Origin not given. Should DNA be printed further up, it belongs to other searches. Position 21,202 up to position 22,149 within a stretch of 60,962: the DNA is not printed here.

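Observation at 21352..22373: No icmR/FIR gene in the conserved slot between icmS and icmQ, and IcmQ has an extended N-terminus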

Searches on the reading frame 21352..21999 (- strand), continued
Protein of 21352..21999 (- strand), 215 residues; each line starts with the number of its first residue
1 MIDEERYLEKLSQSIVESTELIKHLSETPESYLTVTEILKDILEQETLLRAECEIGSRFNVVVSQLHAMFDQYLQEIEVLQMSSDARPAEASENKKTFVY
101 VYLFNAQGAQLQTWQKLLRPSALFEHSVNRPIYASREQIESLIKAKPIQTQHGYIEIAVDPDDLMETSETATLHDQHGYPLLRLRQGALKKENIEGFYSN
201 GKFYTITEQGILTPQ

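Call 30: find_encoding_contigs(protein=P0040, flank=4000, max_places=2)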
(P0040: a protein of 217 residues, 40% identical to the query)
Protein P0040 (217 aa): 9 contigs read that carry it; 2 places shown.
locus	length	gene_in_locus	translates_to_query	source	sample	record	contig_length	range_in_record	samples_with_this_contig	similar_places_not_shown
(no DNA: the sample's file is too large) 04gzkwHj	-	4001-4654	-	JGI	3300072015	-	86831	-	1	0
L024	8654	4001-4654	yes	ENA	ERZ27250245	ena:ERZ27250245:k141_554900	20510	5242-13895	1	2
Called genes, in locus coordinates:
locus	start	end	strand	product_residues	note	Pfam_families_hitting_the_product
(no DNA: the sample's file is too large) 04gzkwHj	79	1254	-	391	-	PF00437:T2SSE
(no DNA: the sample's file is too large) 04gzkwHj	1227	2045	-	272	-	PF16932:T4SS_TraI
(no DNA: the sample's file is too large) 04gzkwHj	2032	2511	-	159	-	PF16816:DotD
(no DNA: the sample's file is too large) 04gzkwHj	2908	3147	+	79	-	PF28014:IcmT_2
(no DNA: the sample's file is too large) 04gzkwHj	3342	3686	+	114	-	PF12608:T4bSS_IcmS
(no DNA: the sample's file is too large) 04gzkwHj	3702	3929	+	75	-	-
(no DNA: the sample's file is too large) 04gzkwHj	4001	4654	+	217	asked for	PF09475:Dot_icm_IcmQ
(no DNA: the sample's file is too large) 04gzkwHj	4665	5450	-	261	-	-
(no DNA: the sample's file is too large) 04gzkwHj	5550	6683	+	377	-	PF23127:DotM_C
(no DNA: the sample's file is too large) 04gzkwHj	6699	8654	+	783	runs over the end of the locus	PF12696:TraG-D_C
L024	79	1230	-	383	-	PF00437:T2SSE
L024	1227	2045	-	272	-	PF16932:T4SS_TraI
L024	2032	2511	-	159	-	PF16816:DotD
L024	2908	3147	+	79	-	PF28014:IcmT_2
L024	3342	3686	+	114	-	PF12608:T4bSS_IcmS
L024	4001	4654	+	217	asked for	PF09475:Dot_icm_IcmQ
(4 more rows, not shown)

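Call 32: predict_structure(alignment_id=A2)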
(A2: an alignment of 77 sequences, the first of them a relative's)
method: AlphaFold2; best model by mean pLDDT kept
length: 215 residues; sequences in the alignment: 77
mean_pLDDT: 92.2   pTM: 0.60
mean pLDDT of the five models: 92.2, 92.1, 91.4, 90.8, 90.6
residues with pLDDT >= 90: 177; 70-90: 26; 50-70: 5; < 50: 7
segments of 3 or more residues with pLDDT < 50: 86-92
pLDDT, mean of each block of 10 residues (from residue 1): 95 97 90 93 97 95 94 85 55 78 95 96 96 98 97 98 93 97 97 96 94 95
secondary structure, 60 per line:
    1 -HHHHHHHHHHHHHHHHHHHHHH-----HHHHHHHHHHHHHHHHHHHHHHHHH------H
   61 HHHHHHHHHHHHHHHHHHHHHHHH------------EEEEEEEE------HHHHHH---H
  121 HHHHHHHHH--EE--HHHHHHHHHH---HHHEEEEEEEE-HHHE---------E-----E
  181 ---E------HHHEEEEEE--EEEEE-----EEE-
elements in order: H2-23 H29-53 H60-84 E97-104 H111-116 H120-129 H136-145 E152-159 E194-199 E202-206 E212-214

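Call 35: find_related_loci(query=A3, collection=metagenome_contigs, flank=3000)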
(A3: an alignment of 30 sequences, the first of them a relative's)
Query A3 (215 aa) in metagenome_contigs; peptide patterns used: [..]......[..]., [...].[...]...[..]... (x = any residue, [..] = any of these).
77 stretches matched a pattern; 32 encode a relative of the query (tblastn E <= 1e-3); 32 distinct loci.
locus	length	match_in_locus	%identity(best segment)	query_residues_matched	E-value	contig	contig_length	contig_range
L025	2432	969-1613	43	1-210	1e-55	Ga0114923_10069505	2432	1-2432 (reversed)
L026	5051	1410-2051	40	1-213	7e-53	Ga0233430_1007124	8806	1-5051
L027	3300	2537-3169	41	1-210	5e-51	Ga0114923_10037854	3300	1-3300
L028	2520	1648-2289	41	1-212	3e-51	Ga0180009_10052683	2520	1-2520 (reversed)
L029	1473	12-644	41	1-210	1e-52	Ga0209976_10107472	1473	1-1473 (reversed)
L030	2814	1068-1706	39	1-215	2e-50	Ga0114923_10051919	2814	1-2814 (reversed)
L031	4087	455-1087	37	1-210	3e-48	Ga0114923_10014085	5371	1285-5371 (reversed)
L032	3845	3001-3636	40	1-210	4e-46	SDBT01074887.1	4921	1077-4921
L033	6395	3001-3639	38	1-215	8e-46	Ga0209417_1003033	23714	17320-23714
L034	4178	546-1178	38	1-209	1e-44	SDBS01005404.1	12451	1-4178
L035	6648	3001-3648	38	1-212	3e-42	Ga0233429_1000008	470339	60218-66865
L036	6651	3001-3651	38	1-213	5e-39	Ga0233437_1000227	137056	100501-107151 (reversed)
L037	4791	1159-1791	37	1-207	2e-38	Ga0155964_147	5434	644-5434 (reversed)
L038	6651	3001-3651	35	1-212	1e-37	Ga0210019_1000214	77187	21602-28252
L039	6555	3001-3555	32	27-213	6e-38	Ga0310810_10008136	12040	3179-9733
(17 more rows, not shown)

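Call 36: fold_search(model_id=the predicted structure, library=pdb)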
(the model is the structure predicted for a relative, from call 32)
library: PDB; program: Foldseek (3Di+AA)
matches with E <= 10: 121; with E <= 0.001: 1
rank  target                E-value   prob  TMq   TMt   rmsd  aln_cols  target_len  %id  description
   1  4eyy_Q                2.6e-12  1.00  0.50  0.56  12.8       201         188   25  Crystal Structure of the IcmR-IcmQ complex from Legionella pneumophila (released 2013-05-22)
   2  2o0p                  7.0e-02  0.84  0.29  0.47   8.8       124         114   13  X-ray Crystal Structure of Protein CC0527 (V27M / L66M double mutant) from Caulobacter crescentus. Northeast Structural  (released 2006-12-12)
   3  9gco_E                7.0e-01  0.11  0.23  0.34   9.4       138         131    7  Xenorhabdus bovienii Thioredoxin complex with Rhs toxin TreX and immunity protein TriX (released 2024-12-04)
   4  5iiq                  7.0e-01  0.08  0.19  0.10  27.2       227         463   11  Structure of the SPX-TTM domain fragment of the yeast inorganic polyphophate polymerase Vtc4 (form B). (released 2016-04-27)
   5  7ytj_D                7.9e-01  0.06  0.16  0.07  23.7       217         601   10  Cryo-EM structure of VTC complex (released 2023-02-22)
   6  9gco_B                9.5e-01  0.11  0.25  0.36   9.1       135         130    7  Xenorhabdus bovienii Thioredoxin complex with Rhs toxin TreX and immunity protein TriX (released 2024-12-04)
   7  5mlc_9                1.6e+00  0.13  0.18  0.29  10.0       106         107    8  Cryo-EM structure of the spinach chloroplast ribosome reveals the location of plastid-specific ribosomal proteins and  (released 2016-12-28)
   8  5iig                  1.7e+00  0.03  0.19  0.10  24.0       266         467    9  Structure of the SPX-TTM domain fragment of the yeast inorganic polyphophate polymerase Vtc4 (form A). (released 2016-04-27)
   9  8s2m_B                1.8e+00  0.08  0.24  0.36   9.2       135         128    7  Xenorhabdus bovienii Rhs C-terminal toxin TreX complex with TriX immunity protein (released 2024-12-04)
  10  8p16_6                2.1e+00  0.01  0.13  0.09  26.8       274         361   11  E167K RF2 on E. coli 70S release complex with UGG (Structure I) (released 2024-05-22)
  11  5dfe_QY               2.4e+00  0.03  0.14  0.09  20.4       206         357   10  70S termination complex containing E. coli RF2 (released 2016-10-12)
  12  7bv7_C                2.7e+00  0.25  0.21  0.52   6.2        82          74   13  INTS3 complexed with INTS6 (released 2021-07-14)
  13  7pbd_A                2.8e+00  0.25  0.26  0.18   6.6        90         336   14  a1b3 GABA-A receptor + GABA (released 2022-02-09)
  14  9bl8                  2.8e+00  0.13  0.20  0.37   6.7        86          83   17  MIT (L7C/A43C) Domain of Vps4p (released 2025-03-12)
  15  8d09_A                3.0e+00  0.41  0.24  0.63   3.3        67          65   10  Hallucinated C4 protein assembly HALC4_136 (released 2022-09-28)
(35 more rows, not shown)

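Call 41: search_protein_families(library=ncbifam, proteins=[window:21352-21999:-, P0029], max_evalue=1)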
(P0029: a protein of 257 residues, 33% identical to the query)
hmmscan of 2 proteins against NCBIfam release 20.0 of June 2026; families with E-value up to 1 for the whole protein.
window:21352-21999:- (215 aa): 1 family
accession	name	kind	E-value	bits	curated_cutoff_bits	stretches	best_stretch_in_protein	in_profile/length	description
TIGR02527.1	dot_icm_IcmQ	equivalog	3.4e-20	72.5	99.1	1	64-212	26-177/179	Dot/Icm secretion system protein IcmQ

P0029 (257 aa): 1 family
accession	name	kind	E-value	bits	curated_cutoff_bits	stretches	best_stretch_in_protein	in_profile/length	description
TIGR02527.1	dot_icm_IcmQ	equivalog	6.3e-14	52.1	99.1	1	102-255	22-178/179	Dot/Icm secretion system protein IcmQ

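Call 42: search_protein_families(library=pfam, proteins=[P0029, P0004], max_evalue=1)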
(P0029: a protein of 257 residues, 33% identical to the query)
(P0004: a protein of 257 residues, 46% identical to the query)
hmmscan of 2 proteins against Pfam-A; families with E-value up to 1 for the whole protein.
P0029 (257 aa): 5 families
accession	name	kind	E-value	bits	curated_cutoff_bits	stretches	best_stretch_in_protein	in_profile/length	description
PF09475.16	Dot_icm_IcmQ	-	2e-15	57.2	25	1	100-255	27-178/179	Dot/Icm secretion system protein (dot_icm_IcmQ)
PF03112.19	DUF244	-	0.019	15.3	22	1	60-125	59-124/161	Uncharacterized protein family (ORF7) DUF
PF05584.17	Sulfolobus_pRN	-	0.044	14.3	20.8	1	121-159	20-56/72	Sulfolobus plasmid regulatory protein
PF11868.13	DUF3388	-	0.087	12.6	25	1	84-120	14-50/190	Protein of unknown function (DUF3388)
PF09759.15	Atx10homo_assoc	-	0.11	12.8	28.9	1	55-93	45-83/99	Spinocerebellar ataxia type 10 protein domain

P0004 (257 aa): 5 families
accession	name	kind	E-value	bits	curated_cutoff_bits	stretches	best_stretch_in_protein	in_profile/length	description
PF09475.16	Dot_icm_IcmQ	-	2.6e-28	99.2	25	1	99-245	33-177/179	Dot/Icm secretion system protein (dot_icm_IcmQ)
PF04513.17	Baculo_PEP_C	-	0.093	13.2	38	1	45-111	17-85/140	Baculovirus polyhedron envelope protein, PEP, C terminus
PF05951.18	Peptidase_M15_2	-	0.13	12.5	27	1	35-121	27-108/153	Bacterial protein of unknown function (DUF882)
PF21082.3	MS_channel_3rd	-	0.14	13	21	0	84-137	2-58/88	Mechanosensitive ion channel MscS, C-terminal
PF24638.1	KH_DEAH11_1st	-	0.16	12.6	27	1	91-108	10-27/65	DEAH11 eukaryotic type KH-domain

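Call 55: predict_structure(alignment_id=A4)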
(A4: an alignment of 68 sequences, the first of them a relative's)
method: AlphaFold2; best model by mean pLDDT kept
length: 257 residues; sequences in the alignment: 68
mean_pLDDT: 90.6   pTM: 0.59
mean pLDDT of the five models: 90.6, 89.9, 89.4, 89.4, 89.2
residues with pLDDT >= 90: 190; 70-90: 52; 50-70: 11; < 50: 4
segments of 3 or more residues with pLDDT < 50: 127-129
pLDDT, mean of each block of 10 residues (from residue 1): 84 98 96 84 95 98 87 90 98 97 98 94 63 82 93 91 77 95 95 96 86 91 92 94 92 91
secondary structure, 60 per line:
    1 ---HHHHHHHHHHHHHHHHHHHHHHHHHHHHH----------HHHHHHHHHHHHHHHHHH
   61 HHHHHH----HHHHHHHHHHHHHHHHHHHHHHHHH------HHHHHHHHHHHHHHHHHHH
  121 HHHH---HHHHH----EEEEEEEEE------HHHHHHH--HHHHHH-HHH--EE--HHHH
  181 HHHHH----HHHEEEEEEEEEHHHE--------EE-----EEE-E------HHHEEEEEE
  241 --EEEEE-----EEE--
elements in order: H4-32 H43-66 H71-95 H102-124 H128-132 E137-145 H152-158 H161-166 H177-185 E193-201 E221-223 E235-240 E243-247 E253-255

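Call 59: fold_search(model_id=the predicted structure, library=pdb)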
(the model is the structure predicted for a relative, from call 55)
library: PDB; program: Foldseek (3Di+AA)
matches with E <= 10: 613; with E <= 0.001: 1
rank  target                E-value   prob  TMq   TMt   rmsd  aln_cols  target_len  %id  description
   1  4eyy_Q                7.8e-10  1.00  0.45  0.61  11.9       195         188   24  Crystal Structure of the IcmR-IcmQ complex from Legionella pneumophila (released 2013-05-22)
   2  1vlg_A                1.9e-01  0.30  0.16  0.23  20.3       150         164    9  Crystal structure of Ferritin (TM1128) from Thermotoga maritima at 2.00 A resolution (released 2004-08-17)
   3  1s3q_J                3.0e-01  0.72  0.24  0.36  20.0       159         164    9  Crystal structures of a novel open pore ferritin from the hyperthermophilic Archaeon Archaeoglobus fulgidus (released 2005-04-12)
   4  6ls0_A                3.3e-01  0.60  0.22  0.33  18.7       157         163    7  rod-shaped crystal of TmFtn mutant-T4FY stimulited by PLL15 (released 2021-01-20)
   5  8s2m_B                3.3e-01  0.44  0.24  0.41   8.7       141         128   11  Xenorhabdus bovienii Rhs C-terminal toxin TreX complex with TriX immunity protein (released 2024-12-04)
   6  6ei0_G                3.5e-01  0.90  0.29  0.53   5.1       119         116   11  Cytosolic copper storage protein Csp from Streptomyces lividans: apo form (released 2018-10-10)
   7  7m5d_A                3.5e-01  0.09  0.17  0.13  24.5       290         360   12  Cryo-EM structure of a non-rotated E.coli 70S ribosome in complex with RF3-GTP, RF1 and P-tRNA (state I) (released 2022-10-19)
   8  8zr5_C                4.1e-01  0.75  0.25  0.23  10.5       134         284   13  Cryo-EM Structure of GPR119-Gs-Firuglipel complex (released 2024-06-19)
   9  9iig_A                4.1e-01  0.72  0.23  0.37  16.9       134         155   15  Cryo-EM structure of hetero-bacterioferritin SoBfr12 from Shewanella oneidensis (released 2025-04-30)
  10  6txm_A                4.1e-01  0.16  0.15  0.20  19.9       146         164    8  Crystal structure of thermotoga maritima E65R Ferritin (released 2021-07-28)
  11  9gco_B                4.4e-01  0.33  0.24  0.40   9.3       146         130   11  Xenorhabdus bovienii Thioredoxin complex with Rhs toxin TreX and immunity protein TriX (released 2024-12-04)
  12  6qyb_A                4.6e-01  0.84  0.28  0.49   5.4       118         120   11  Streptomyces lividans Ccsp mutant - H111A (released 2019-07-10)
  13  1s3q_G                4.6e-01  0.41  0.21  0.32  20.0       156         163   10  Crystal structures of a novel open pore ferritin from the hyperthermophilic Archaeon Archaeoglobus fulgidus (released 2005-04-12)
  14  3e6r_B                4.9e-01  0.44  0.22  0.32  18.8       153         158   13  Crystal structure of apo-ferritin from Pseudo-nitzschia multiseries (released 2008-11-25)
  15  7zpe                  4.9e-01  0.16  0.24  0.22  21.1       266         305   11  human branched Chain Keto Acid Dehydrogenase Kinase in complex with ligand (released 2025-11-12)
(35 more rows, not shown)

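Call 62: find_encoding_contigs(protein=P0004, flank=1500, max_places=2)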
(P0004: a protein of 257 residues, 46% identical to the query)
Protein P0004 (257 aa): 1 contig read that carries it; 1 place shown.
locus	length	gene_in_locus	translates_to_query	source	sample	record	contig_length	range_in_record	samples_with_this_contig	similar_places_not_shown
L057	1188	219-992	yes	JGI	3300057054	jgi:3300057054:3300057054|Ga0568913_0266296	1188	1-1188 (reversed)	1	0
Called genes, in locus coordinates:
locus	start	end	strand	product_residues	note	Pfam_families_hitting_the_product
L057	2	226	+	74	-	?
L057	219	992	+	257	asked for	PF09475:Dot_icm_IcmQ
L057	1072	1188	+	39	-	?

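Call 63: find_encoding_contigs(protein=P0075, flank=1500, max_places=2)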
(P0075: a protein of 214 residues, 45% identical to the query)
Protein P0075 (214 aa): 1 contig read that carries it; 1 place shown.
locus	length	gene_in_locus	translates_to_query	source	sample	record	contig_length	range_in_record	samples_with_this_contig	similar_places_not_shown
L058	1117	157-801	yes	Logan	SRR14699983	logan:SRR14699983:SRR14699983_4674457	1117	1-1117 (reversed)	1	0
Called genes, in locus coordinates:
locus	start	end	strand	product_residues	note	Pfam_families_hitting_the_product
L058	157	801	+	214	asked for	PF09475:Dot_icm_IcmQ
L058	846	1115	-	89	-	?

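Call 72: find_encoding_contigs(protein=P0095, flank=5000, max_places=1)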
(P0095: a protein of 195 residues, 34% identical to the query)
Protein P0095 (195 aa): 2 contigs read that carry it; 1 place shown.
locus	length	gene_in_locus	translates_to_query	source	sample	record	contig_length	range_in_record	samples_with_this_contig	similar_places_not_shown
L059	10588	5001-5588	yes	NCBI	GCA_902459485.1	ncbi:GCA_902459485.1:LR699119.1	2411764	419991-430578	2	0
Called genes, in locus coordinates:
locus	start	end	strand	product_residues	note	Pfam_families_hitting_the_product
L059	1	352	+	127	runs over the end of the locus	PF01042:Ribonuc_L-PSP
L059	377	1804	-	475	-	PF22694:CtpB_N-like, PF00595:PDZ, PF13180:PDZ_2, PF17820:PDZ_6, PF03572:Peptidase_S41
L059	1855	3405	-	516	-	PF01676:Metalloenzyme, PF06415:iPGM_N, PF01663:Phosphodiest (weak)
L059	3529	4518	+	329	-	PF04333:MlaA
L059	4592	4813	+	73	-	-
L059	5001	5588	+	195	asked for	PF09475:Dot_icm_IcmQ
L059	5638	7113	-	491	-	-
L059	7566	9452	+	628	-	-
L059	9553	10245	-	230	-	-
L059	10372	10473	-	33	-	-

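Call 76: find_encoding_contigs(protein=P0015, flank=2500, max_places=1)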
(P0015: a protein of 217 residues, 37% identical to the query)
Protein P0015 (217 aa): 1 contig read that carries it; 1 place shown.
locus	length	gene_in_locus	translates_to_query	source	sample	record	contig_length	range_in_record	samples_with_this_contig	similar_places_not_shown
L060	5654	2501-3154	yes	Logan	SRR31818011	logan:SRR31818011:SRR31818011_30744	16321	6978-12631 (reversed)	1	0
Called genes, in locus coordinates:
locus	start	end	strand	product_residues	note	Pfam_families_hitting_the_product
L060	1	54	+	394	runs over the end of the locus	PF07690:MFS_1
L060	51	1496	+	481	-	PF01163:RIO1 (faint), PF06293:Kdo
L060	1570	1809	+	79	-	PF28014:IcmT_2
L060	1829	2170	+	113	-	PF12608:T4bSS_IcmS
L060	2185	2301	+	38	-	-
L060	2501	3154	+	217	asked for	PF09475:Dot_icm_IcmQ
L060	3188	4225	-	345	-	-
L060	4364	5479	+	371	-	PF23127:DotM_C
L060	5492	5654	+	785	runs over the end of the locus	PF12696:TraG-D_C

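Call 77: find_encoding_contigs(protein=P0012, flank=2500, max_places=1)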
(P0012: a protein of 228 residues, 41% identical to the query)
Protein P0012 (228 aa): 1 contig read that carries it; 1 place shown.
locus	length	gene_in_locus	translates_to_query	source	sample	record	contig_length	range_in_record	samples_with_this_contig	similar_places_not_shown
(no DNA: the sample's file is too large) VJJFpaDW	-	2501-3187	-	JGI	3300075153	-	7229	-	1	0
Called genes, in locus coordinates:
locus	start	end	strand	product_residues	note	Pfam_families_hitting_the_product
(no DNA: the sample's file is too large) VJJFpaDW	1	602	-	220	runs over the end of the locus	PF05036:SPOR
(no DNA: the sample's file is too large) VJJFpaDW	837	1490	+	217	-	PF03167:UDG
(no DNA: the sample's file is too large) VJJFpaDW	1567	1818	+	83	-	PF28014:IcmT_2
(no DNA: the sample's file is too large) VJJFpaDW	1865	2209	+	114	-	PF12608:T4bSS_IcmS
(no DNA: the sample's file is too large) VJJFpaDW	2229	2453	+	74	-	-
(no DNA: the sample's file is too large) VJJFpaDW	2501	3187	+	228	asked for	PF09475:Dot_icm_IcmQ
